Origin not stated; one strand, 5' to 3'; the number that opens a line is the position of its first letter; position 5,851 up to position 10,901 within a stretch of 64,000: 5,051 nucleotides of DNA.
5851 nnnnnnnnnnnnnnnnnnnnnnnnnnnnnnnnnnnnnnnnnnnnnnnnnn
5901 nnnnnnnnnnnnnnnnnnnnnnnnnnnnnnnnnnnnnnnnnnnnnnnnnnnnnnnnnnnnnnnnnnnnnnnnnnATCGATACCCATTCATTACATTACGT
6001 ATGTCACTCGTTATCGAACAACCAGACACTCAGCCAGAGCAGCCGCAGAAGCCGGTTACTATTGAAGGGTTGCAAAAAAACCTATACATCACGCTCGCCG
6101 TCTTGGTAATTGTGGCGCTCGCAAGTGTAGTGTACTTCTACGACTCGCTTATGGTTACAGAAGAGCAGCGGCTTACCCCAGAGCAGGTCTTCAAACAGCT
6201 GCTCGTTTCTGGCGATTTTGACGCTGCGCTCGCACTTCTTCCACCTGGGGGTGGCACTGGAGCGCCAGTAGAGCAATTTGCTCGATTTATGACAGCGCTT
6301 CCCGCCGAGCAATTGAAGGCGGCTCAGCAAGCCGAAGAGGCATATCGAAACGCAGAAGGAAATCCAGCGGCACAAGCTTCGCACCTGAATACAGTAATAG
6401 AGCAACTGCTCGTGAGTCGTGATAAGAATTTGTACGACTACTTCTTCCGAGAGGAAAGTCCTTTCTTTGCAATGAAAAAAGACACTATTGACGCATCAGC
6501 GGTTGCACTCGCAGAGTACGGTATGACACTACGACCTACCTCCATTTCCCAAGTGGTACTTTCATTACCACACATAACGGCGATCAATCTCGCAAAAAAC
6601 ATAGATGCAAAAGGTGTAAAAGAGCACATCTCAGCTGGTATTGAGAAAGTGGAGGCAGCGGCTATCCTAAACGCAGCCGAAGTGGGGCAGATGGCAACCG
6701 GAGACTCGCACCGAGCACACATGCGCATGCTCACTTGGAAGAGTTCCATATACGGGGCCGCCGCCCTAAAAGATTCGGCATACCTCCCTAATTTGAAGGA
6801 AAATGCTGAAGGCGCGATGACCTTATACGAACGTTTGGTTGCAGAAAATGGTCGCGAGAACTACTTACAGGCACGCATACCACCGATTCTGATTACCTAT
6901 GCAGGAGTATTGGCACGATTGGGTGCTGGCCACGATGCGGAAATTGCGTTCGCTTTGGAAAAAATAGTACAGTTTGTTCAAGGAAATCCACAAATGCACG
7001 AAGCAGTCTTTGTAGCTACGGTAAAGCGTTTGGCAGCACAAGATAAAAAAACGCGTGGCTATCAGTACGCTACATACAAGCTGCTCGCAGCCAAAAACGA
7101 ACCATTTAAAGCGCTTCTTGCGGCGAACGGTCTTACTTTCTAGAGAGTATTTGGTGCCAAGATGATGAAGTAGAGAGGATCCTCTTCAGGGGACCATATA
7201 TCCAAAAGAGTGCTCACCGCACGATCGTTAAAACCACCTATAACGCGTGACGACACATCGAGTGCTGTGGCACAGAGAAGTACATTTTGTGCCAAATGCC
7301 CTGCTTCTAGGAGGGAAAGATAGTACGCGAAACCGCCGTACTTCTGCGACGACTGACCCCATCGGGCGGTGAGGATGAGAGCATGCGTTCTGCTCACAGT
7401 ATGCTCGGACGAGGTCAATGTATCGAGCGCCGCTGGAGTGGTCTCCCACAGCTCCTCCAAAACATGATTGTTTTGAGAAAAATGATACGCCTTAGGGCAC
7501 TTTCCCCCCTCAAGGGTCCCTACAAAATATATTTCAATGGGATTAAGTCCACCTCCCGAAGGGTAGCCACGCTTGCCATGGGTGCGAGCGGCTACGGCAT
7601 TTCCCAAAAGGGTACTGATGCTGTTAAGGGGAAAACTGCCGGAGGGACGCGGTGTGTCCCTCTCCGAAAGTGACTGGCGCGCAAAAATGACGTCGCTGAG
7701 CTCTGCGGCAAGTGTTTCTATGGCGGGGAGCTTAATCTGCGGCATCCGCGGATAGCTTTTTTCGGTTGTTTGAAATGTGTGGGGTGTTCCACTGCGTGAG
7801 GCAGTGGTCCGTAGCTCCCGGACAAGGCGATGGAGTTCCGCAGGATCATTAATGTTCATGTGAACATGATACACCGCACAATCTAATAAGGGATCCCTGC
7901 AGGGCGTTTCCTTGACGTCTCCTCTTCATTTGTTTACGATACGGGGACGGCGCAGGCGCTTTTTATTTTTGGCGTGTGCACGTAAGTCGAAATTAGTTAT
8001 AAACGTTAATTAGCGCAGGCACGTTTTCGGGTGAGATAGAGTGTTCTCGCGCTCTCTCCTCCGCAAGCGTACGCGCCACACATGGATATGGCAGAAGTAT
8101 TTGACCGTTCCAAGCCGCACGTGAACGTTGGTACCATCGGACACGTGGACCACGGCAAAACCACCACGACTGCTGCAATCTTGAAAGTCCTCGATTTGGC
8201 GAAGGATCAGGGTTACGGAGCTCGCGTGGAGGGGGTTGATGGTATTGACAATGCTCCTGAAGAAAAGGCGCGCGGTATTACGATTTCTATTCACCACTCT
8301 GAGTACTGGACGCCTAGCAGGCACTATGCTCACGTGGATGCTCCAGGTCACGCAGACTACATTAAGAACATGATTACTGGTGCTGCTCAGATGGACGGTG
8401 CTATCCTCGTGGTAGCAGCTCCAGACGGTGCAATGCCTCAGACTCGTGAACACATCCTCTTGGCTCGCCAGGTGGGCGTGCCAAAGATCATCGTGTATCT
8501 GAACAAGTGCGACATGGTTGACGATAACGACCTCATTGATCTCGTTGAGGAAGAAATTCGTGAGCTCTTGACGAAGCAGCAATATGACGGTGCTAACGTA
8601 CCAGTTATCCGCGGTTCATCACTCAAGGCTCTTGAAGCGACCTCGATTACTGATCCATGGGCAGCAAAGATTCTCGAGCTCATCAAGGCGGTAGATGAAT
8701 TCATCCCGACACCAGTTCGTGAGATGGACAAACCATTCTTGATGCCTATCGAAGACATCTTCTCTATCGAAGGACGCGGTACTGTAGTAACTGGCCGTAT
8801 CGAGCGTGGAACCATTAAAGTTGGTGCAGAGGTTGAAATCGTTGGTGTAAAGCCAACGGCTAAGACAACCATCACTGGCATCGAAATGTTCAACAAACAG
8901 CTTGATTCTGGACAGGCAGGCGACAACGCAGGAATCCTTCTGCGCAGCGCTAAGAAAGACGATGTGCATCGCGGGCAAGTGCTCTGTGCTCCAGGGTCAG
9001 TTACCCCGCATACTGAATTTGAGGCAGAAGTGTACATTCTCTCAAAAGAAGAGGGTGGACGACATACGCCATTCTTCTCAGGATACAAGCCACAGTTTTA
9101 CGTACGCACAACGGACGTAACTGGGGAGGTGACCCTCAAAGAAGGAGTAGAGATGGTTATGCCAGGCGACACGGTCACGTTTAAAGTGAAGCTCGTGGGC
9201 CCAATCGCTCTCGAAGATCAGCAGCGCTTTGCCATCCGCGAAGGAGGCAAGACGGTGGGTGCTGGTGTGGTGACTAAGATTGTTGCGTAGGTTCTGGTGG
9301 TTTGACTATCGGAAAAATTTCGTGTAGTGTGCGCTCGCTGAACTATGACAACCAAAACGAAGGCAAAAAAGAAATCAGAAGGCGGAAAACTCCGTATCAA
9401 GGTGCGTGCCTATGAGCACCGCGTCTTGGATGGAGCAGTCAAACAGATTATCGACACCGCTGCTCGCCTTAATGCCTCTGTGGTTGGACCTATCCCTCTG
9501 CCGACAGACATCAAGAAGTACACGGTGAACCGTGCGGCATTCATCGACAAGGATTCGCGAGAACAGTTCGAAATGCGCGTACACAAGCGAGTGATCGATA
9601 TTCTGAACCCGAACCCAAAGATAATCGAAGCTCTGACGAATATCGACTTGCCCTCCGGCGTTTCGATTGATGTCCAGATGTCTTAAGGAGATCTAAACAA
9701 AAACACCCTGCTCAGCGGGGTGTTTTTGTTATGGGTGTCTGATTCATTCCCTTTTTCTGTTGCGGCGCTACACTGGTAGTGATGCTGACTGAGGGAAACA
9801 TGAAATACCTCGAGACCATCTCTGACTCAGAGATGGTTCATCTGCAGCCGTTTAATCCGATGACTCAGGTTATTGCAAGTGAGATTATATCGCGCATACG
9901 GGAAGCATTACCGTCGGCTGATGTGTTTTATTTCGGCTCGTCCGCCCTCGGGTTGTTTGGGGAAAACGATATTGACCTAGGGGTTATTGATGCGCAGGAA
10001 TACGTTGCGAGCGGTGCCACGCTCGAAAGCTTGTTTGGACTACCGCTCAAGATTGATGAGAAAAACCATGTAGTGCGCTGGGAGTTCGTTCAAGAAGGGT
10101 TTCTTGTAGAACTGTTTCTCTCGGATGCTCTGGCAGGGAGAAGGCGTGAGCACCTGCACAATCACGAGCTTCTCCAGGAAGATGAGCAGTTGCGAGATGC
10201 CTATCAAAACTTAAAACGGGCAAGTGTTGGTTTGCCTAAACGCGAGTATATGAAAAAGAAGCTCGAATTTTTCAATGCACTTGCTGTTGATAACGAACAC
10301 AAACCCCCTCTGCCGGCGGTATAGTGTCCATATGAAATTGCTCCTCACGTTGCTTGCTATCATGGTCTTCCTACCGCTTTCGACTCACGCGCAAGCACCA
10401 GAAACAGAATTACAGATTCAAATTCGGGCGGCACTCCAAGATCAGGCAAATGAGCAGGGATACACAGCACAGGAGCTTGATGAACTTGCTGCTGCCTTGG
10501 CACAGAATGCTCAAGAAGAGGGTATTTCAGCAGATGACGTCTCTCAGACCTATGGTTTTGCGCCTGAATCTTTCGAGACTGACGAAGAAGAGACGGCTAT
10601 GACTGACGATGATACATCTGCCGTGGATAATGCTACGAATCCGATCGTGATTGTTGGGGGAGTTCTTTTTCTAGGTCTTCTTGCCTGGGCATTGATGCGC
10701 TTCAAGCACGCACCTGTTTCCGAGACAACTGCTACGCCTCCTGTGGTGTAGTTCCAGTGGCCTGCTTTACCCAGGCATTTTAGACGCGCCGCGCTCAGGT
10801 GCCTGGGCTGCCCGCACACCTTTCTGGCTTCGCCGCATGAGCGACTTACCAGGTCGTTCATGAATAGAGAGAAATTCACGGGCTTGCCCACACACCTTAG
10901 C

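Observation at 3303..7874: TOMM/LAP-like RiPP biosynthetic module (YcaO + SagB dehydrogenase + Cys/Ser/Thr-rich peptide) inserted between fusA and tuf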

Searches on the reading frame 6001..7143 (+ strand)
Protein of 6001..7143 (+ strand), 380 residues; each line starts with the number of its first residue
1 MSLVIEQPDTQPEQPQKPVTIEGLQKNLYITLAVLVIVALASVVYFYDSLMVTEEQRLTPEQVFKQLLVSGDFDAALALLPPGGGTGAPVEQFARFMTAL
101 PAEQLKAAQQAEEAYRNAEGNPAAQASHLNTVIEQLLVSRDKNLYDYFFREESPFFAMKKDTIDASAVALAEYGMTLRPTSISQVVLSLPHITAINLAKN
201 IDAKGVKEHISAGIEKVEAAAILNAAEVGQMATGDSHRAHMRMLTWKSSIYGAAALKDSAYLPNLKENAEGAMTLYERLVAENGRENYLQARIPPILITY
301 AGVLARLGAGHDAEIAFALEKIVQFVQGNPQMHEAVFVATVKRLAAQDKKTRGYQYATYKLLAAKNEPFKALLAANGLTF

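Call 3: search_protein_families(library=pfam, proteins=[window:6001-7143:+], max_evalue=0.1)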
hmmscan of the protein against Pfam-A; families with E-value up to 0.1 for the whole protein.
window:6001-7143:+ (380 aa): 0 families

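Call 4: search_protein_families(library=ncbifam, proteins=[window:6001-7143:+], max_evalue=0.1)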
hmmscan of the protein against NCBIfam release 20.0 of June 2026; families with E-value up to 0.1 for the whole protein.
window:6001-7143:+ (380 aa): 0 families

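Call 20: find_homologous_proteins(query=window:6001-7143:+, max_evalue=0.001)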
Query window:6001-7143:+ (380 aa): 7 proteins with E <= 0.001 among 8000 candidates.
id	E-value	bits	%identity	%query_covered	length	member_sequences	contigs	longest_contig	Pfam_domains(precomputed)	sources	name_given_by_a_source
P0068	3.1e-241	818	100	100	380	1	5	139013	-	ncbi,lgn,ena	-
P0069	8.1e-224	760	92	100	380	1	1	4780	-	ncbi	-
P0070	4.0e-214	728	87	100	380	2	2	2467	-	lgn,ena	-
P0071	1.4e-181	621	77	100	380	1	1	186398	-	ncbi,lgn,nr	ncbi:MAG: hypothetical protein KBE09_00215 [Candidatus Pacebacteria bacterium]|nr:hypothetical prote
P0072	6.4e-160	550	68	100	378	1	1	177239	-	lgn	-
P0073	4.3e-89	317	47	97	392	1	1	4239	-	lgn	-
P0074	1.4e-88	316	45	97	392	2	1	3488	-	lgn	-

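Call 36: predict_structure(alignment_id=A1)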
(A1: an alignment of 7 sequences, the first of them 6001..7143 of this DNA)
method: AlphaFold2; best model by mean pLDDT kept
length: 380 residues; sequences in the alignment: 7
mean_pLDDT: 71.2   pTM: 0.69
mean pLDDT of the five models: 71.2, 70.7, 69.2, 61.6, 60.8
residues with pLDDT >= 90: 75; 70-90: 168; 50-70: 41; < 50: 96
segments of 3 or more residues with pLDDT < 50: 1-19, 22-36, 39-94, 96-101
pLDDT, mean of each block of 10 residues (from residue 1): 31 40 47 47 46 43 36 34 38 45 63 83 78 72 82 90 82 83 82 79 90 89 77 64 83 90 95 87 64 84 88 94 86 68 78 81 95 90
secondary structure, 60 per line:
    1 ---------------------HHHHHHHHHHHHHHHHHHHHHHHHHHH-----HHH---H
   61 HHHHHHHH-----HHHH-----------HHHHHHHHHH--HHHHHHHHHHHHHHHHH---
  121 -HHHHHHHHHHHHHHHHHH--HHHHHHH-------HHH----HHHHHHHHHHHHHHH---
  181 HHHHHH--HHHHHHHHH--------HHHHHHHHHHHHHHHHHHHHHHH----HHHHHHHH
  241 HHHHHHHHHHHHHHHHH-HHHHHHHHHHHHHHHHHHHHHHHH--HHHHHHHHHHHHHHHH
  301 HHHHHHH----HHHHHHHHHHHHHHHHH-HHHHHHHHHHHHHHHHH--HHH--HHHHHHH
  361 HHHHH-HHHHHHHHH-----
elements in order: H22-48 H60-68 H74-77 H89-98 H101-117 H122-139 H142-148 H163-177 H181-186 H189-197 H206-228 H233-257 H259-282 H285-307 H312-328 H330-346 H354-365 H367-375

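Call 83: find_encoding_contigs(protein=P0068, flank=2000, max_places=4)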
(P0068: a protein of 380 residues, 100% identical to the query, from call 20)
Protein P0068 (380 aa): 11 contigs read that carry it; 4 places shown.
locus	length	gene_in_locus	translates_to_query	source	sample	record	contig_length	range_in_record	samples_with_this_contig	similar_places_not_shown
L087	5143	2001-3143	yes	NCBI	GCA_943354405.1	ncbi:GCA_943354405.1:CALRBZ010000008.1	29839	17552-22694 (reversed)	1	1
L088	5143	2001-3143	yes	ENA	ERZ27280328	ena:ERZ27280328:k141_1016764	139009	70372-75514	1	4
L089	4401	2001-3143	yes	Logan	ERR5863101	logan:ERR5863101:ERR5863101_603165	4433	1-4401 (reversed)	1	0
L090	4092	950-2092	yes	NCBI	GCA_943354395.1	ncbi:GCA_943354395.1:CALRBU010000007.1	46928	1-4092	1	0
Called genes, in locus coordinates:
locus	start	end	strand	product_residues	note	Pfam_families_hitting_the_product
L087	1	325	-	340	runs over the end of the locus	-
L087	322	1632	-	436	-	PF02624:YcaO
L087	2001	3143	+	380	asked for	-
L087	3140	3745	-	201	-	PF00881:Nitroreductase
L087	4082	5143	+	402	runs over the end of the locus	PF00009:GTP_EFTU, PF03144:GTP_EFTU_D2, PF03143:GTP_EFTU_D3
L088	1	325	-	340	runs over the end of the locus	-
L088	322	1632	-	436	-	PF02624:YcaO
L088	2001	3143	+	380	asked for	-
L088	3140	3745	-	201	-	PF00881:Nitroreductase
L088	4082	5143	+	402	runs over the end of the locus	PF00009:GTP_EFTU, PF03144:GTP_EFTU_D2, PF03143:GTP_EFTU_D3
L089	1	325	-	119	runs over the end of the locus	?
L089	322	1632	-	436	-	PF02624:YcaO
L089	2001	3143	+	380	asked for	-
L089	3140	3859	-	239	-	PF00881:Nitroreductase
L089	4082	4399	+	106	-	?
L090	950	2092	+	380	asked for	-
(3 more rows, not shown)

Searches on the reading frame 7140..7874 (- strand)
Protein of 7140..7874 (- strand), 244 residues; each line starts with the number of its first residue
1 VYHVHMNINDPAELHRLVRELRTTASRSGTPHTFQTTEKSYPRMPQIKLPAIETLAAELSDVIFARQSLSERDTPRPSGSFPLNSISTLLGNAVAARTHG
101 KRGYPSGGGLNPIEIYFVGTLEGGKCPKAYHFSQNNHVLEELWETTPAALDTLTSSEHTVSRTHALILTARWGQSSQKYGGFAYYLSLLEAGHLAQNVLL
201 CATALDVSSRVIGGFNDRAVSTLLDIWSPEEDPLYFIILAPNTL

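Call 3: search_protein_families(library=pfam, proteins=[window:7140-7874:-], max_evalue=0.1)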
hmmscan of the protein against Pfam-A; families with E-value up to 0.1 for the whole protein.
window:7140-7874:- (244 aa): 1 family
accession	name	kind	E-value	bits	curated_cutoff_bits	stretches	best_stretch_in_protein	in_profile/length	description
PF00881.29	Nitroreductase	-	6.2e-10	39.9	23.5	1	87-238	21-164/167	Nitroreductase family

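Call 4: search_protein_families(library=ncbifam, proteins=[window:7140-7874:-], max_evalue=0.1)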
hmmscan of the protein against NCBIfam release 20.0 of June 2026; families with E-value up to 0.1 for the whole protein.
window:7140-7874:- (244 aa): 2 families
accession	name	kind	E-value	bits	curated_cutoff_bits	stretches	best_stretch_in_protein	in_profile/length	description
TIGR03605.1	antibiot_sagB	domain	2e-24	86.1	78.4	1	99-236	29-168/173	SagB family peptide dehydrogenase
TIGR04511.1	SagB_rel_DH_2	exception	6.1e-15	55.1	240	1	45-225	162-352/380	putative peptide maturation dehydrogenase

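Call 35: search_solved_structures(query=window:7140-7874:-, max_evalue=0.01, show_alignments=2)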
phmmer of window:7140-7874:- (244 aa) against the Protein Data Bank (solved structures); distinct sequences matched with E-value up to 0.01: 8.
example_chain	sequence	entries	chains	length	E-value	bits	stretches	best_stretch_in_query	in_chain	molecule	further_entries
3eo7_A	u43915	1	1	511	1.8e-17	66.7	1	101-234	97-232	Putative Nitroreductase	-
5lq4_A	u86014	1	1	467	3.8e-10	42.7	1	85-222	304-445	CyaGox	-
8pz5_A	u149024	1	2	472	3.9e-10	42.7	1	85-222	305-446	SagB-type dehydrogenase domain protein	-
5lq4_B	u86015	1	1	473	3.9e-10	42.7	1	85-222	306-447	CyaGox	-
6gos_C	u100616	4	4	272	5.1e-09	39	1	78-226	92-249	Microcin B17-processing protein McbC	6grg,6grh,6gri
7ly5_B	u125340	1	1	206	2.6e-05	26.9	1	57-226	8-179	BmdC, oxidase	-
7ly7_B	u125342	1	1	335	6.4e-05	25.6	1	53-226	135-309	BmdC, Oxidase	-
7ly4_A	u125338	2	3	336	6.4e-05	25.6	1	53-226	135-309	BmdC, Oxidase | BmdC, NRPS oxidase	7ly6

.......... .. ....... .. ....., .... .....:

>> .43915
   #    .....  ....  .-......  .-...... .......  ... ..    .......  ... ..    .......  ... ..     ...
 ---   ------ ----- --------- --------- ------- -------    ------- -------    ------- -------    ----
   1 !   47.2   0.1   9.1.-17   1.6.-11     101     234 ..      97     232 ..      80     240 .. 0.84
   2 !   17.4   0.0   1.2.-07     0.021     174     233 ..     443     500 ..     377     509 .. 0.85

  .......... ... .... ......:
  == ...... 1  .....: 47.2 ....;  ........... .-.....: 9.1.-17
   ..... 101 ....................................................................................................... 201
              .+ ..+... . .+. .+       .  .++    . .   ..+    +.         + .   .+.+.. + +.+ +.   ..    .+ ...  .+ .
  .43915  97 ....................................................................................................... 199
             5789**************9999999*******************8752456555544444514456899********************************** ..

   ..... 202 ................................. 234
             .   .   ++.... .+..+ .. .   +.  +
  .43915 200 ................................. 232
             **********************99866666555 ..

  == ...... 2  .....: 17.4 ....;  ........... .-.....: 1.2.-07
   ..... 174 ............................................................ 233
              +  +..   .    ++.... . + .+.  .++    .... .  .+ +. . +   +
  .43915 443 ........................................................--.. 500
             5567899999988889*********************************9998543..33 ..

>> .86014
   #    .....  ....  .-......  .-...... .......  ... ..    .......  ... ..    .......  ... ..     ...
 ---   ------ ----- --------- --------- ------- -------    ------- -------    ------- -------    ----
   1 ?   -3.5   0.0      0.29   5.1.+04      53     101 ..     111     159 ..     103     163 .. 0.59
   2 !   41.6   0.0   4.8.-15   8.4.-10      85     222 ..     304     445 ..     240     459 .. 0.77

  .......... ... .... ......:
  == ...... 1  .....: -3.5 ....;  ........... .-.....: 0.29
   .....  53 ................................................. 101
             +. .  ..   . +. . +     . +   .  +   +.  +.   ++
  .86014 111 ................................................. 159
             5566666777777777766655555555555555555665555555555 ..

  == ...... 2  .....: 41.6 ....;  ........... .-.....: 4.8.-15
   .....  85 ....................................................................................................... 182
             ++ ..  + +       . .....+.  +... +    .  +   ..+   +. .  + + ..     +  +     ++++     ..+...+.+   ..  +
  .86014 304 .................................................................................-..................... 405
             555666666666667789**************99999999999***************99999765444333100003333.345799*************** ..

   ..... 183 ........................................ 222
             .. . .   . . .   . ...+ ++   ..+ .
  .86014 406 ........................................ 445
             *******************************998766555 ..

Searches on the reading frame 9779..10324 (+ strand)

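Call 3: search_protein_families(library=pfam, proteins=[window:9779-10324:+], max_evalue=0.1)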
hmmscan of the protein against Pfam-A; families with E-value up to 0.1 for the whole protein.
window:9779-10324:+ (181 aa): 2 families
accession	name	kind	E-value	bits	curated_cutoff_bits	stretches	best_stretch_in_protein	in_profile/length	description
PF04229.20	GrpB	-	3.3e-06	27.8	25.5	1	20-167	2-155/159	GrpB protein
PF01909.29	NTP_transf_2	-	0.00042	21.1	21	1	35-74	3-43/93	Nucleotidyltransferase domain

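Call 4: search_protein_families(library=ncbifam, proteins=[window:9779-10324:+], max_evalue=0.1)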
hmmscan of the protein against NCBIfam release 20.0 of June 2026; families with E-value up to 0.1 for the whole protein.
window:9779-10324:+ (181 aa): 0 families

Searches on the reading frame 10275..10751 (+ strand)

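Call 3: search_protein_families(library=pfam, proteins=[window:10275-10751:+], max_evalue=0.1)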
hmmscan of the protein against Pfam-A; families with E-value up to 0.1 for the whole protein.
window:10275-10751:+ (158 aa): 2 families
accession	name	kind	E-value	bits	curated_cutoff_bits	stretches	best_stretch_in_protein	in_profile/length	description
PF20410.3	X-Tfes_XVIPCD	-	0.00027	21.9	24.9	1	38-90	2-57/101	X-Tfes, XVIPCD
PF19744.4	DUF6232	-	0.035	15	27.4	0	22-76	63-114/117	Family of unknown function (DUF6232)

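Call 4: search_protein_families(library=ncbifam, proteins=[window:10275-10751:+], max_evalue=0.1)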
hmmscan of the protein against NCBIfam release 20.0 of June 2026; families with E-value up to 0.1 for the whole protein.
window:10275-10751:+ (158 aa): 1 family
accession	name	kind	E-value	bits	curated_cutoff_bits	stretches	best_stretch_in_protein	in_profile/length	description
NF038347.1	FtsX_Gpos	exception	0.083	12.2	225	0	20-71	29-75/296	permease-like cell division protein FtsX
